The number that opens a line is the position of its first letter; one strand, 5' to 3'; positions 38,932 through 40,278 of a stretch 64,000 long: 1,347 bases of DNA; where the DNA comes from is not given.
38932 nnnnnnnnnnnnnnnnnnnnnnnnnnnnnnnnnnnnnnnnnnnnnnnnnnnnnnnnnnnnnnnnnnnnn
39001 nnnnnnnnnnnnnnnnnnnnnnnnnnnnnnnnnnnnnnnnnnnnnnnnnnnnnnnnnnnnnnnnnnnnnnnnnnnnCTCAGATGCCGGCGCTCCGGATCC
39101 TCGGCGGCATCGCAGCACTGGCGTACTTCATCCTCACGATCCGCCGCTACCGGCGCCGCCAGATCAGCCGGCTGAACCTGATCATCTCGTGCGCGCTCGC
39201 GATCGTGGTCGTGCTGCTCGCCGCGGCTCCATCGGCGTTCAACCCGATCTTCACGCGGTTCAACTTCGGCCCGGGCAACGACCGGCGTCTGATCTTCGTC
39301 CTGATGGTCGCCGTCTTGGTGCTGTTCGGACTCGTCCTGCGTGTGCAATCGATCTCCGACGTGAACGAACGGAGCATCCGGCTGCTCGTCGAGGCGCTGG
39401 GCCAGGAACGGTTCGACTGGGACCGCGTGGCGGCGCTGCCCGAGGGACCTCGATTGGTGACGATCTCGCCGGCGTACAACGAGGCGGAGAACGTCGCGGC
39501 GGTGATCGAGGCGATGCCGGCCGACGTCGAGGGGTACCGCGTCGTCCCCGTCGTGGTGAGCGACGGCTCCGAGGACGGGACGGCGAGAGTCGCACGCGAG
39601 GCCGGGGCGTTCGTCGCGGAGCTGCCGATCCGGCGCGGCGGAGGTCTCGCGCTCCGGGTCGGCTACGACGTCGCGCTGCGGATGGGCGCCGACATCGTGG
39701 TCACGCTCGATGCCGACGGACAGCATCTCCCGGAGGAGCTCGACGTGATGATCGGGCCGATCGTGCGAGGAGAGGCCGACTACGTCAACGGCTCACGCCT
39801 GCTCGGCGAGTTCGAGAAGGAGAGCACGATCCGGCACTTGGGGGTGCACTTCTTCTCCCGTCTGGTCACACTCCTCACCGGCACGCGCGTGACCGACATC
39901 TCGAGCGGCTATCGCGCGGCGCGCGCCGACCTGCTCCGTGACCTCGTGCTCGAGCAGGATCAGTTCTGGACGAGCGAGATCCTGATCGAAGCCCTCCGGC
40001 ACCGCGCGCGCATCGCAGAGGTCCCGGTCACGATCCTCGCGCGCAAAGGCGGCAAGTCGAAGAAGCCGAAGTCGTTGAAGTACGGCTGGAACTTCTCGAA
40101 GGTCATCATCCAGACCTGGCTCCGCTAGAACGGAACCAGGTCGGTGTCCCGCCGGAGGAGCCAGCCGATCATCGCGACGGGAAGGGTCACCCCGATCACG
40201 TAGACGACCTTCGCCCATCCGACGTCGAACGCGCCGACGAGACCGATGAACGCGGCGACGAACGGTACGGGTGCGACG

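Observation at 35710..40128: UDP-sulfoquinovose synthase operon with a cysteine-desulfurase-like aminotransferase and a membrane GT2, unusual for an actinobacterium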

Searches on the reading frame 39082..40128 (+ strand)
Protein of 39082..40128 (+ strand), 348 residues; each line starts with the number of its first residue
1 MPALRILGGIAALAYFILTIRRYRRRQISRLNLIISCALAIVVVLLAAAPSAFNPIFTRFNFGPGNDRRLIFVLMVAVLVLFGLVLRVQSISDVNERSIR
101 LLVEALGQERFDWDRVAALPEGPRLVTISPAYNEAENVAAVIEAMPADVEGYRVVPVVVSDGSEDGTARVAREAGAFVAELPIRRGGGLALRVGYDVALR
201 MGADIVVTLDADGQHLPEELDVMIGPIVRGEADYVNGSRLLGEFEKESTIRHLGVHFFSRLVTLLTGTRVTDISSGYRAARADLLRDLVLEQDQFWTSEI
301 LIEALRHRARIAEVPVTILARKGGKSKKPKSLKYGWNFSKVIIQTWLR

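Call 9: search_protein_families(library=pfam, proteins=[window:39082-40128:+], max_evalue=0.01)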
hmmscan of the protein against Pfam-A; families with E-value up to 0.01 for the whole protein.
window:39082-40128:+ (348 aa): 2 families
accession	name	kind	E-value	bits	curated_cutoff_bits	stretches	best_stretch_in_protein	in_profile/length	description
PF00535.33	Glycos_transf_2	-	7.3e-16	59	23.3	1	128-288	3-167/168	Glycosyl transferase family 2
PF10066.14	DUF2304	-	4.3e-06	27.4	25.5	1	4-106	2-100/106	Uncharacterized conserved protein (DUF2304)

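Call 10: search_protein_families(library=ncbifam, proteins=[window:39082-40128:+], max_evalue=0.01)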
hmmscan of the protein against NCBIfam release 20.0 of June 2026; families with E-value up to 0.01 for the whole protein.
window:39082-40128:+ (348 aa): 11 families
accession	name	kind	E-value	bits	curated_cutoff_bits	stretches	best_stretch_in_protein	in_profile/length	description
TIGR04182.1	glyco_TIGR04182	equivalog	3.4e-29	102.2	325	1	128-340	5-212/293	S-layer glycoprotein N-glycosyltransferase AglJ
NF058614.1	PPMAGASynPpgS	equivalog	3.3e-24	85.6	370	1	128-335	5-212/226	polyprenyl-phospho-N-acetylgalactosaminyl synthase PpgS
NF041391.1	DPhHxTase_Halo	equivalog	3.6e-23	81.7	375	1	131-344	3-207/213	dolichyl-phosphate hexose transferase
NF010496.0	PRK13915.1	equivalog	8.2e-09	35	262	1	108-237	16-153/307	glucosyl-3-phosphoglycerate synthase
NF007986.1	PRK10714.1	equivalog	2.5e-08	33.3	529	1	128-327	11-209/316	undecaprenyl-phosphate 4-deoxy-4-formamido-L-arabinose transferase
NF041865.1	EpsU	equivalog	5.4e-08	32.3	700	1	127-218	43-138/394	exopolysaccharide biosynthesis GT2 family glycosyltransferase EpsU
TIGR03469.1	HpnB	hypoth_equivalog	2.9e-06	26.6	379.25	1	116-235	37-168/386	hopene-associated glycosyltransferase HpnB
TIGR04283.1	glyco_like_mftF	equivalog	7.3e-05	22.5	182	1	128-248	4-115/221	TIGR04283 family arsenosugar biosynthesis glycosyltransferase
NF009102.0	PRK12446.1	equivalog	0.00044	19.2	339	1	163-237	97-172/352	undecaprenyldiphospho-muramoylpentapeptide beta-N-acetylglucosaminyltransferase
TIGR03937.1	PgaC_IcaA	equivalog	0.00098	18.2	422.3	1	120-213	42-136/407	poly-beta-1,6-N-acetyl-D-glucosamine synthase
NF041875.1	EPS_EpsD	equivalog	0.0058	16.1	370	1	128-215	4-92/325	exopolysaccharide biosynthesis glycosyltransferase EpsD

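Call 15: search_solved_structures(query=window:39082-40128:+, show_alignments=1)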
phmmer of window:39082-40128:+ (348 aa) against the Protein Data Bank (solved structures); distinct sequences matched with E-value up to 0.001: 8.
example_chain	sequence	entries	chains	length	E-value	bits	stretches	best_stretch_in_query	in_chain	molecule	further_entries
5mlz_A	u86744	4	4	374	1.3e-09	41.1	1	125-328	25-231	Dolichol monophosphate mannose synthase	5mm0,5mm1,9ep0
9hwj_A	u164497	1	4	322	8e-08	35.2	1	126-327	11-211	Undecaprenyl-phosphate 4-deoxy-4-formamido-L-arabinose transferase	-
9bhc_C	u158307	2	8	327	2.7e-07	33.5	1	126-327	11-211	Undecaprenyl-phosphate 4-deoxy-4-formamido-L-arabinose transferase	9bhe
8vxh_A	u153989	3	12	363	3.3e-07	33.2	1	125-327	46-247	Undecaprenyl-phosphate 4-deoxy-4-formamido-L-arabinose transferase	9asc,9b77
3ckj_A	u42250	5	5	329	0.0005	22.8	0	118-233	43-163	Putative uncharacterized protein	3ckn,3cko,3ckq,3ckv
4y6n_A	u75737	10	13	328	0.00078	22.1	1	118-232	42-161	Glucosyl-3-phosphoglycerate synthase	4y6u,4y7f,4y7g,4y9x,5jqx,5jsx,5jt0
3e25_A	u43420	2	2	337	0.00084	22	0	118-232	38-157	Putative uncharacterized protein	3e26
4ddz_A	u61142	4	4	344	0.00098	21.8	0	118-232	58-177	GLUCOSYL-3-PHOSPHOGLYCERATE SYNTHASE (GpgS) | Glucosyl-3-phosphoglycerate synthase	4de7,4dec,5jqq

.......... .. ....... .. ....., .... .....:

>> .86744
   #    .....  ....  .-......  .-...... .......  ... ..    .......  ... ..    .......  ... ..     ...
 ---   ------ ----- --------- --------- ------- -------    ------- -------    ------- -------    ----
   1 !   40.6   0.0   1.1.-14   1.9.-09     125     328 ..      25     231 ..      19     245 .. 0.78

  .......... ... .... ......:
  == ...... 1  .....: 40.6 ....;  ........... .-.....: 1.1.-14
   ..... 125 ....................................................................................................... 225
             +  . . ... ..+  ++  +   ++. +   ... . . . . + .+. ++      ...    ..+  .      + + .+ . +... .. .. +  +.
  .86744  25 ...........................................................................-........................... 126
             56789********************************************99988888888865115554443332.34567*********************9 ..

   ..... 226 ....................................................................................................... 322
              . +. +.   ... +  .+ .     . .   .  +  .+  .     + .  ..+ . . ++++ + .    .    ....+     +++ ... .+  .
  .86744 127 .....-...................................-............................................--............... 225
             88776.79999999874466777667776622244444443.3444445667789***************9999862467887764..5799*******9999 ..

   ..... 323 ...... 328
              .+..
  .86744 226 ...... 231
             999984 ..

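Call 43: find_homologous_proteins(query=window:39082-40128:+)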
Query window:39082-40128:+ (348 aa): 3032 proteins with E <= 0.001 among 8000 candidates; the best 120 are listed.
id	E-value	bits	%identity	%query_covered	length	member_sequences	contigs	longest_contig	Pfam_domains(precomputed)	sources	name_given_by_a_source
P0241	3.7e-220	748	100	100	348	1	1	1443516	PF10066.15,PF00535.33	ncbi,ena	-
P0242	2.5e-212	722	96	100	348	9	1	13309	PF00535.33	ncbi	-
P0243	5.7e-211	718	95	100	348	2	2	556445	PF10066.15,PF00535.33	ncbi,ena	-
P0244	2.7e-201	686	90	100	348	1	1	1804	PF10066.15,PF00535.33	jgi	-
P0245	3.4e-200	682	89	100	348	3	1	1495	PF10066.15,PF00535.33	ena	-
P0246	1.0e-199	681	90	100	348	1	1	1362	PF10066.15,PF00535.33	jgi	jgi:hypothetical protein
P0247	1.4e-199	680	89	100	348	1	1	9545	PF00535.33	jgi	-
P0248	5.5e-199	678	90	100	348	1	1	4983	PF10066.15,PF00535.33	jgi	jgi:hypothetical protein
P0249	3.3e-198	676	89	100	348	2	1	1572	PF10066.15,PF00535.33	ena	-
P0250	3.8e-195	666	88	100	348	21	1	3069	PF10066.15,PF00535.33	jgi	jgi:hypothetical protein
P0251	7.3e-192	655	86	100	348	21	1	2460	PF10066.15,PF00535.33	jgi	jgi:hypothetical protein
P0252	1.9e-191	654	84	100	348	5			PF10066.15,PF00535.33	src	-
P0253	8.6e-183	625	82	100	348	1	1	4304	PF10066.15,PF00535.33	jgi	jgi:hypothetical protein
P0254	3.9e-181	620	82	94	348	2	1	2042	PF10066.15,PF00535.33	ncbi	-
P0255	5.3e-181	619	82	100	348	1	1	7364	PF10066.15,PF00535.33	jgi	jgi:hypothetical protein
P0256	7.6e-181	619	80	100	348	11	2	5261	PF10066.15,PF00535.33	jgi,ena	-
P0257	5.3e-180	616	80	100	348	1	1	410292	PF10066.15,PF00535.33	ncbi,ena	-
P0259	2.9e-179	614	80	99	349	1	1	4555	PF10066.15,PF00535.33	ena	-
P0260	3.8e-179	613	80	100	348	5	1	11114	PF10066.15,PF00535.33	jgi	jgi:hypothetical protein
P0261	3.8e-179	613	81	100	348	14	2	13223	PF10066.15,PF00535.33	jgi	jgi:hypothetical protein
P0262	9.9e-179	612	80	100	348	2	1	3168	PF10066.15,PF00535.33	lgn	-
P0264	2.8e-178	610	80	100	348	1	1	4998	PF10066.15,PF00535.33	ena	-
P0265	5.2e-178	609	80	95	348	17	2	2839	PF10066.15,PF00535.33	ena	-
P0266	1.1e-177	608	81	95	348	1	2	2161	PF10066.15,PF00535.33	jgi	jgi:hypothetical protein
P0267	1.6e-177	608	80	100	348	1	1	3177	PF10066.15,PF00535.33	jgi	jgi:hypothetical protein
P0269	7.5e-177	606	79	100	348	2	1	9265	PF10066.15,PF00535.33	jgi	jgi:hypothetical protein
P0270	1.2e-176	605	81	95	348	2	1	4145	PF10066.15,PF00535.33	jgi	jgi:hypothetical protein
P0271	1.4e-176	605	79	100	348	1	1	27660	PF10066.15,PF00535.33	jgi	jgi:hypothetical protein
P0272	2.9e-176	604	79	100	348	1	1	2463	PF10066.15,PF00535.33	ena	-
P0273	4.6e-175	600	78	100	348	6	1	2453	PF10066.15,PF00535.33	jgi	jgi:hypothetical protein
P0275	2.5e-174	597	80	100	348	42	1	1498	PF10066.15,PF00535.33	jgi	-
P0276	4.0e-174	597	79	94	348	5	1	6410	PF10066.15,PF00535.33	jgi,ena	-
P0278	2.1e-173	594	78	100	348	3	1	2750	PF10066.15,PF00535.33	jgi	jgi:hypothetical protein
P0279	2.3e-173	594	80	99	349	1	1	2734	PF10066.15,PF00535.33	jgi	jgi:hypothetical protein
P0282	1.4e-172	592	78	100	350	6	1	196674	PF10066.15,PF00535.33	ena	-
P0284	2.8e-172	591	79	95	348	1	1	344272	PF10066.15,PF00535.33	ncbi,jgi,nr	ncbi:MAG: hypothetical protein QOE83_1273 [Actinomycetota bacterium]|jgi:hypothetical protein|nr:hyp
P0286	7.3e-172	589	78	100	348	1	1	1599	PF10066.15,PF00535.33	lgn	-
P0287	1.4e-171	588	78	100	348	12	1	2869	PF10066.15,PF00535.33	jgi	jgi:hypothetical protein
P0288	2.2e-171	588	78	100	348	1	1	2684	PF10066.15,PF00535.33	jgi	jgi:hypothetical protein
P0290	8.8e-171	586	76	100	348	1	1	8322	PF10066.15,PF00535.33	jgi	jgi:hypothetical protein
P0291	1.4e-170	585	78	100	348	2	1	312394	PF10066.15,PF00535.33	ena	-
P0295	5.8e-170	583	78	100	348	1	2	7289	PF10066.15,PF00535.33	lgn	-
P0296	6.7e-170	583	76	100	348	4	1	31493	PF10066.15,PF00535.33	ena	-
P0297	9.4e-170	582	76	100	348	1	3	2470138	PF10066.15,PF00535.33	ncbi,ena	-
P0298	1.0e-169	582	78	100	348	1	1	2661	PF10066.15,PF00535.33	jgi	jgi:hypothetical protein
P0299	1.0e-169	582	77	100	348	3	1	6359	PF10066.15,PF00535.33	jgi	jgi:hypothetical protein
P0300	5.4e-169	580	77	100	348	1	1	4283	PF10066.15,PF00535.33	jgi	jgi:hypothetical protein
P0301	5.5e-169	580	77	100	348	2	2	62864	PF10066.15,PF00535.33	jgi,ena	-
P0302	6.4e-169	580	77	100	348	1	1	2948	PF10066.15,PF00535.33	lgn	-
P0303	6.8e-169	579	76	100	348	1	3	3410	PF10066.15,PF00535.33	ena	-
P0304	9.3e-169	579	76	100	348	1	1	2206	PF10066.15,PF00535.33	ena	-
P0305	1.3e-168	579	77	100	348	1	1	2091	PF10066.15,PF00535.33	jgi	jgi:hypothetical protein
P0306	1.4e-168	578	76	100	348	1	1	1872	PF10066.15,PF00535.33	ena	-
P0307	1.9e-168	578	77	100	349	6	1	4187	PF10066.15,PF00535.33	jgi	jgi:hypothetical protein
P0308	2.0e-168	578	76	100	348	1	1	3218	PF10066.15,PF00535.33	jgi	jgi:hypothetical protein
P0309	3.7e-168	577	77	100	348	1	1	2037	PF10066.15,PF00535.33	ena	-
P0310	5.8e-168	576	77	99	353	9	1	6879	PF10066.15,PF00535.33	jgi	jgi:hypothetical protein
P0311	1.3e-166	572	76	100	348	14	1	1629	PF10066.15,PF00535.33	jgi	-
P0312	1.3e-166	572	75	100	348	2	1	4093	PF10066.15,PF00535.33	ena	-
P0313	2.2e-166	571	76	100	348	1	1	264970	PF10066.15,PF00535.33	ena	-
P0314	1.4e-165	569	75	100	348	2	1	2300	PF10066.15,PF00535.33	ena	-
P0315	2.0e-165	568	75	100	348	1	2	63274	PF10066.15,PF00535.33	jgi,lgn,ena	jgi:hypothetical protein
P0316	2.5e-165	568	75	100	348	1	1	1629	PF10066.15,PF00535.33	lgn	-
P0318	5.9e-165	567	77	99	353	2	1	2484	PF10066.15,PF00535.33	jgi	jgi:hypothetical protein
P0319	3.6e-164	564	76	100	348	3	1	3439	PF10066.15,PF00535.33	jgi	jgi:hypothetical protein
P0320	4.3e-164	564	74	100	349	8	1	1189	PF10066.15,PF00535.33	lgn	-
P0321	7.0e-164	563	76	100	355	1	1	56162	PF10066.15,PF00535.33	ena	-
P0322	7.7e-164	563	72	100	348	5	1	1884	PF10066.15,PF00535.33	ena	-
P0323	8.5e-164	563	76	99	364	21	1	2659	PF10066.15,PF00535.33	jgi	jgi:hypothetical protein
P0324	1.2e-163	562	75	100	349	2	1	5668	PF10066.15,PF00535.33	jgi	jgi:hypothetical protein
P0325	2.9e-163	561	74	100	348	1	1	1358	PF10066.15,PF00535.33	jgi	jgi:hypothetical protein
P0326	3.5e-163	561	73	99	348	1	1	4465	PF10066.15,PF00535.33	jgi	jgi:hypothetical protein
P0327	6.8e-163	560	72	100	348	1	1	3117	PF10066.15,PF00535.33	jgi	jgi:hypothetical protein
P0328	6.9e-163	560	74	100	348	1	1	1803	PF10066.15,PF00535.33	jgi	jgi:hypothetical protein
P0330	1.5e-162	559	73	100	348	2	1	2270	PF10066.15,PF00535.33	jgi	jgi:hypothetical protein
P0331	3.0e-162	558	72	100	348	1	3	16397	PF10066.15,PF00535.33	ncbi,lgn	-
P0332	3.7e-162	557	73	100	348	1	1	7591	PF10066.15,PF00535.33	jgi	jgi:hypothetical protein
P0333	7.4e-162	556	73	99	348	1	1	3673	PF10066.15,PF00535.33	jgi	jgi:hypothetical protein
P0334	9.1e-162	556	73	100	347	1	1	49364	PF10066.15,PF00535.33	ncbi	-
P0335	9.2e-162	556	73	100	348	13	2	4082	PF10066.15,PF00535.33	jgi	jgi:hypothetical protein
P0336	2.1e-161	555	74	100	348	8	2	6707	PF10066.15,PF00535.33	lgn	-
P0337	2.5e-161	555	74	100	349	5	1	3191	PF10066.15,PF00535.33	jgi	jgi:hypothetical protein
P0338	2.5e-161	555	73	100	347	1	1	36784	PF10066.15,PF00535.33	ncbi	-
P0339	3.6e-161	554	74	100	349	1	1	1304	PF10066.15,PF00535.33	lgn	-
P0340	5.9e-161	553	72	100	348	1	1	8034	PF10066.15,PF00535.33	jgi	-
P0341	1.3e-160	552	74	100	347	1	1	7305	PF10066.15,PF00535.33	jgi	jgi:hypothetical protein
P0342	1.5e-160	552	74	99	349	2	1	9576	PF10066.15,PF00535.33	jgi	-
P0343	2.5e-160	551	74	100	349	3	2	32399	PF10066.15,PF00535.33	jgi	jgi:hypothetical protein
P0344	2.8e-160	551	83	88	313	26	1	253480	PF00535.33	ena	-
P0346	5.0e-160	550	72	100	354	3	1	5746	PF10066.15,PF00535.33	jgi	jgi:Glycosyl transferase family 2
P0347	5.1e-160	550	73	100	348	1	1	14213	PF10066.15,PF00535.33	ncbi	ncbi:MAG TPA: glycosyltransferase family 2 protein [Actinomycetota bacterium]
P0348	5.2e-160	550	73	88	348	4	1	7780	PF10066.15,PF00535.33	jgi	jgi:hypothetical protein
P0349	5.5e-160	550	72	100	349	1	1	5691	PF10066.15,PF00535.33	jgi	jgi:hypothetical protein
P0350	6.2e-160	550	72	100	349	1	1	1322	PF10066.15,PF00535.33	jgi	jgi:hypothetical protein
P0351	8.8e-160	550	72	100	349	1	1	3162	PF10066.15,PF00535.33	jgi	jgi:hypothetical protein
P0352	1.1e-159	549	74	100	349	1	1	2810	PF10066.15,PF00535.33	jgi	jgi:hypothetical protein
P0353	1.4e-159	549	73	100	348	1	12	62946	PF10066.15,PF00535.33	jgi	jgi:hypothetical protein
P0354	1.8e-159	549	73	100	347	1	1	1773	PF10066.15,PF00535.33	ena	-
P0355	3.4e-159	548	74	100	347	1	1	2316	PF10066.15,PF00535.33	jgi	jgi:hypothetical protein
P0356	3.5e-159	548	73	100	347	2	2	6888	PF10066.15,PF00535.33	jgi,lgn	jgi:hypothetical protein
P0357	4.3e-159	547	73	100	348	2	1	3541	PF10066.15,PF00535.33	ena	-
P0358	4.5e-159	547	74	100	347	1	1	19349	PF10066.15,PF00535.33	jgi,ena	-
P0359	6.0e-159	547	73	100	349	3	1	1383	PF10066.15,PF00535.33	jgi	jgi:hypothetical protein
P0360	6.0e-159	547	74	100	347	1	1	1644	PF10066.15,PF00535.33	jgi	jgi:hypothetical protein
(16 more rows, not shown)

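Call 44: find_encoding_contigs(protein=P0241, flank=10000, max_places=2)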
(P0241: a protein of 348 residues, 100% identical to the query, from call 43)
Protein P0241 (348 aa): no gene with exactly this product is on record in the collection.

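Call 45: list_cluster_members(proteins=[P0241, P0243, P0003])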
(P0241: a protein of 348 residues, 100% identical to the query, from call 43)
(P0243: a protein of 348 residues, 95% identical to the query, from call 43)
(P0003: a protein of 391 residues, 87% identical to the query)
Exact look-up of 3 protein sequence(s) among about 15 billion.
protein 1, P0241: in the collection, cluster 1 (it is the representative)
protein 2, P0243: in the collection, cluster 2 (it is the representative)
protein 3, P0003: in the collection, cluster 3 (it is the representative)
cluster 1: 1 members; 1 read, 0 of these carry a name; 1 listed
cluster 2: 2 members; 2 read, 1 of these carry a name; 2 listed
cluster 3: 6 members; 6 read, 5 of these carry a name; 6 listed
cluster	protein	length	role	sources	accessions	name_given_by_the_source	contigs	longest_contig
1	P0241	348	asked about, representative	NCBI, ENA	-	-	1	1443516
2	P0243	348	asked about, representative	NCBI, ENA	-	-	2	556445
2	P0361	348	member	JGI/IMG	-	hypothetical protein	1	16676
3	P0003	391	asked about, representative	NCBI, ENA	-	-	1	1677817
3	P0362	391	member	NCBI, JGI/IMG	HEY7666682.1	MAG TPA: NAD-dependent epimerase/dehydratase family protein [Actinomycetota bacterium] | UDP-sulfoquinovose synthase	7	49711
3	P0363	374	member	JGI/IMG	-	UDP-sulfoquinovose synthase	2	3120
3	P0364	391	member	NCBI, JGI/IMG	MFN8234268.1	MAG: NAD-dependent epimerase/dehydratase family protein [Actinomycetota bacterium]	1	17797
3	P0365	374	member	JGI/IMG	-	UDP-sulfoquinovose synthase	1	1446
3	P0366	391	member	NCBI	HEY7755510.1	MAG TPA: NAD-dependent epimerase/dehydratase family protein [Actinomycetota bacterium]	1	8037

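Call 49: predict_structure(alignment_id=A1)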
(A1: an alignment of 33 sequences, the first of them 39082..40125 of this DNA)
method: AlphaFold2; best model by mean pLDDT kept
length: 348 residues; sequences in the alignment: 33
mean_pLDDT: 82.6   pTM: 0.73
mean pLDDT of the five models: 82.6, 81.6, 80.0, 78.3, 72.9
residues with pLDDT >= 90: 129; 70-90: 157; 50-70: 58; < 50: 4
segments of 3 or more residues with pLDDT < 50: 241-243
pLDDT, mean of each block of 10 residues (from residue 1): 74 85 74 76 78 65 58 73 73 77 88 93 96 93 96 97 94 97 88 95 96 91 96 85 54 78 83 86 91 84 87 85 61 71 71
secondary structure, 60 per line:
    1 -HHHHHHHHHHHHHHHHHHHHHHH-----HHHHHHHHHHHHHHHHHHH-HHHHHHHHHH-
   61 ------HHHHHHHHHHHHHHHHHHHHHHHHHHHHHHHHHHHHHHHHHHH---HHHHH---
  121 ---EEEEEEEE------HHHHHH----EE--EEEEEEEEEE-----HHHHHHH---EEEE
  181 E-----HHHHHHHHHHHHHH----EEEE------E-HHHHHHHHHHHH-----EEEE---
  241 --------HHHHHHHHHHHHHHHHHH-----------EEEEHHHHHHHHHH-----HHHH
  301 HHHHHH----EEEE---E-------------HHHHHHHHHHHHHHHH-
elements in order: H2-24 H30-48 H50-59 H67-109 H113-117 E124-131 H138-143 E152-161 H167-173 E177-181 H187-200 E205-208 H217-228 E234-237 H249-266 E278-281 H282-291 H297-306 E311-314 H332-347
